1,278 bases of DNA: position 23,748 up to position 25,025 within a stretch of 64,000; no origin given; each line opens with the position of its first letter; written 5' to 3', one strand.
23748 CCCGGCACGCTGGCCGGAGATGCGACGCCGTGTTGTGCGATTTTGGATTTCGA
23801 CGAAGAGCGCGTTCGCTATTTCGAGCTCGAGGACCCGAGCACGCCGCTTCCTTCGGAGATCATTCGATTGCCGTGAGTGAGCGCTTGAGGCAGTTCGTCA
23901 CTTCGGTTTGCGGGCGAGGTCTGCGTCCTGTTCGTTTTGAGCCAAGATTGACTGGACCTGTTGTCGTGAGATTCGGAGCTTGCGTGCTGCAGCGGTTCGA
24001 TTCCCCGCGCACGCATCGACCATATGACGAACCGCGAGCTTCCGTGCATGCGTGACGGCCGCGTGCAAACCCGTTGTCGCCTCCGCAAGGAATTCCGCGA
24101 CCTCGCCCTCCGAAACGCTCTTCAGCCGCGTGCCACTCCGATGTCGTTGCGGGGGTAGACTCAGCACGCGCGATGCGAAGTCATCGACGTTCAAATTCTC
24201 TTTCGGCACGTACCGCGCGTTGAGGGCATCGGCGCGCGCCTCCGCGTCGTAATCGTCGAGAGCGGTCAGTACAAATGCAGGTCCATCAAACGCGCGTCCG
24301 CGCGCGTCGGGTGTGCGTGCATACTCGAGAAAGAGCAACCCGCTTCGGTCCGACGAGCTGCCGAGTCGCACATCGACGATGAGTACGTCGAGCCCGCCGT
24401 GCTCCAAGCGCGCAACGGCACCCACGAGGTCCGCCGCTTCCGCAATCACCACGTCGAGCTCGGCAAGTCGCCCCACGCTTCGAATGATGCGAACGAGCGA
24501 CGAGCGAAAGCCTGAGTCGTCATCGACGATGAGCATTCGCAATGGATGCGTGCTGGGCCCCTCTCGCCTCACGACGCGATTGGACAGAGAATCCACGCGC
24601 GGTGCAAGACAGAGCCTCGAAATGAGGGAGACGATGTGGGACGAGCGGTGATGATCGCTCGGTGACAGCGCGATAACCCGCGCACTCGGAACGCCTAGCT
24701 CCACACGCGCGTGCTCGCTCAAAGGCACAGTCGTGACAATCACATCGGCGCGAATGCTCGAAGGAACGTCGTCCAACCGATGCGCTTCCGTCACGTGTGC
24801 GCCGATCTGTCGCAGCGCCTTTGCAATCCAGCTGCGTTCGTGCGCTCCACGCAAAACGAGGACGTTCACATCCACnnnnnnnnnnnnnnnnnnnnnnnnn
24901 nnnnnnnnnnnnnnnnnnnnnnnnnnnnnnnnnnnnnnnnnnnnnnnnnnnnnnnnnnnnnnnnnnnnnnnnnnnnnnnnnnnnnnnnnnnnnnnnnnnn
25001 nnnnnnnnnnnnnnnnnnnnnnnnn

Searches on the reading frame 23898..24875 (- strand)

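Call 58: search_protein_families(library=pfam, max_evalue=0.001, proteins=[window:23898-24875:-])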
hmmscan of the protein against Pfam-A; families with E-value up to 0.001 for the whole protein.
window:23898-24875:- (325 aa): 2 families
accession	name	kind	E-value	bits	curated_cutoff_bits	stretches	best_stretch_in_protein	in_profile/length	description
PF00072.30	Response_reg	-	6.8e-06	26.7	30.2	1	115-213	2-86/111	Response regulator receiver domain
PF13518.12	HTH_28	-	0.00037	21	25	0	280-320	4-44/52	Helix-turn-helix domain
